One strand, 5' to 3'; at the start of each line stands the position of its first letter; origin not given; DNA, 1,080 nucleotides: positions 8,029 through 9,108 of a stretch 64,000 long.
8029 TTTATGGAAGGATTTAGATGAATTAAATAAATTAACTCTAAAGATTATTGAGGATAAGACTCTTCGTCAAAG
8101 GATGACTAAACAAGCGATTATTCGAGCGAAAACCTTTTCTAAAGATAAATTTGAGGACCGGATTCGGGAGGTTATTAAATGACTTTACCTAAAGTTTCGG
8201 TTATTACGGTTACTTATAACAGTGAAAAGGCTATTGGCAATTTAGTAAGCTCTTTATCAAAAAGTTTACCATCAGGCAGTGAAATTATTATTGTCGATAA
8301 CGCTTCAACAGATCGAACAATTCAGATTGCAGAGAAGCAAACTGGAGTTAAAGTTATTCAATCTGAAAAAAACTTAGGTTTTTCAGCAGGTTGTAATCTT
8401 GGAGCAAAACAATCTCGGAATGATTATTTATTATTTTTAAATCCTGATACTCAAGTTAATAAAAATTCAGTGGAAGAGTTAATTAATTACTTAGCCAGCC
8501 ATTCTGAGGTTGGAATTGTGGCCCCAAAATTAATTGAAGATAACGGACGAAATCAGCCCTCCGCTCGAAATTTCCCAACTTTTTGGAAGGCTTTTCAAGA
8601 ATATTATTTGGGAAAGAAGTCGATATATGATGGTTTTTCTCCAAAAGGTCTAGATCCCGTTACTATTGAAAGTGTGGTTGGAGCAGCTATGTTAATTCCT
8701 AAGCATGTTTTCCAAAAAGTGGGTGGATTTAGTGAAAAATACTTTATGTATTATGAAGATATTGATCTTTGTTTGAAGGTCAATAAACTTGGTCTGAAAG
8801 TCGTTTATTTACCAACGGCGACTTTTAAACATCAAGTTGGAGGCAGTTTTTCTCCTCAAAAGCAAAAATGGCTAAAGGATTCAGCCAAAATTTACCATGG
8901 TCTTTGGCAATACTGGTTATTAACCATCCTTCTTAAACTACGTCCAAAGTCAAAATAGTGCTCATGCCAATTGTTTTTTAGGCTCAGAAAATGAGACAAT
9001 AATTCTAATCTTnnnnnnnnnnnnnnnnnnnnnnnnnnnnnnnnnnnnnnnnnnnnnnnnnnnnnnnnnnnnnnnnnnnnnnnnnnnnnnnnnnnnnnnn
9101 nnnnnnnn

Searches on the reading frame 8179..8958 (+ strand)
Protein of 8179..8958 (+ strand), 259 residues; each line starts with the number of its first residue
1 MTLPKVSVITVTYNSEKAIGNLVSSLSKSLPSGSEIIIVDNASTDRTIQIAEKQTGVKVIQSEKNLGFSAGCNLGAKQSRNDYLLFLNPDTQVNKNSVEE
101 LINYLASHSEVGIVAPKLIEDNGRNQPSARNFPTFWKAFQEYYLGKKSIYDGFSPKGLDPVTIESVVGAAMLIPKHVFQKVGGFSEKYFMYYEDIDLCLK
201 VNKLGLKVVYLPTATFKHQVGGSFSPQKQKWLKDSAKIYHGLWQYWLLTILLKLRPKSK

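Call 76: search_protein_families(library=pfam, proteins=[window:8179-8958:+], max_evalue=0.0001)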
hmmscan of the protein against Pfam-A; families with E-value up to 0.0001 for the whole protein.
window:8179-8958:+ (259 aa): 6 families
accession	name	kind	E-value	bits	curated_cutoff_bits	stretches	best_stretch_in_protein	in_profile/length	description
PF00535.33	Glycos_transf_2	-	3e-28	99.3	23.3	1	7-148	1-134/168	Glycosyl transferase family 2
PF13641.12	Glyco_tranf_2_3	-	7.7e-15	56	27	1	4-223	1-216/230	Glycosyltransferase like family 2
PF13632.12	Glyco_trans_2_3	-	6.2e-11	42.9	27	1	84-246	2-160/198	Glycosyl transferase family group 2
PF10111.15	Glyco_tranf_2_2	-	4.9e-09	36.5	27.3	1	7-225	1-223/276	Glycosyltransferase like family 2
PF02709.20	Glyco_transf_7C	-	4.4e-06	26.7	23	1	163-213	16-67/78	N-terminal domain of galactosyltransferase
PF13506.12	Glyco_transf_21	-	8.8e-06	25.7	21.7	1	75-229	25-167/174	Glycosyl transferase family 21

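Call 94: search_protein_families(library=ncbifam, proteins=[window:8179-8958:+], max_evalue=0.00001)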
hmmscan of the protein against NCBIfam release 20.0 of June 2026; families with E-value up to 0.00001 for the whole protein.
window:8179-8958:+ (259 aa): 18 families
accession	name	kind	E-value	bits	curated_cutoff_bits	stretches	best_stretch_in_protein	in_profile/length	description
TIGR04283.1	glyco_like_mftF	equivalog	3.2e-24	85.8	182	1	6-112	1-105/221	TIGR04283 family arsenosugar biosynthesis glycosyltransferase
TIGR03965.1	mycofact_glyco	equivalog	1.4e-22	80.2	280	1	4-219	74-281/467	mycofactocin biosynthesis glycosyltransferase MftF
NF041875.1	EPS_EpsD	equivalog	1.4e-19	70.7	370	1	6-234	1-219/325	exopolysaccharide biosynthesis glycosyltransferase EpsD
TIGR01556.1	rhamnosyltran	subfamily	2.1e-18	66.5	200.55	1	11-224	1-206/281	rhamnosyltransferase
TIGR03937.1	PgaC_IcaA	equivalog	1.5e-16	60.4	422.3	1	3-115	44-160/407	poly-beta-1,6-N-acetyl-D-glucosamine synthase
NF047683.1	TeichurnBiosyTuaG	equivalog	1.6e-14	54.1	400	1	4-123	6-130/252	teichuronic acid biosynthesis protein TuaG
NF007482.0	PRK10073.1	equivalog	1.8e-12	46.9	423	1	4-109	6-113/334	glycosyltransferase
NF053739.1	GlytfEpsEBac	equivalog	9.7e-11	41.1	450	1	4-120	1-122/265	glycosyltransferase EpsE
NF038302.1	EPS_HpsE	equivalog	2.5e-10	39.8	300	1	6-220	3-224/307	hormogonium polysaccharide biosynthesis glycosyltransferase HpsE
NF038299.1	EPS_HpsN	equivalog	2.9e-10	39.6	425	1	4-218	1-220/317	hormogonium polysaccharide biosynthesis glycosyltransferase HpsN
TIGR04182.1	glyco_TIGR04182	equivalog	3.4e-08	33.2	325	1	6-113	2-105/293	S-layer glycoprotein N-glycosyltransferase AglJ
NF050050.1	ProtGlycPglI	equivalog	3.8e-07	29.8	500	1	4-124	2-126/306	GalNAc(5)-diNAcBac-PP-undecaprenol beta-1,3-glucosyltransferase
NF010496.0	PRK13915.1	equivalog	7.1e-07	28.6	262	1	5-66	32-95/307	glucosyl-3-phosphoglycerate synthase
NF047588.1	GlcsyltransPgfSStrep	equivalog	2.1e-06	27.2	500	1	5-106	2-111/308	glycosyltransferase PgfS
NF045692.1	OglycostaseCruG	equivalog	5e-06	25.7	600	0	3-53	40-90/386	2'-O-glycosyltransferase CruG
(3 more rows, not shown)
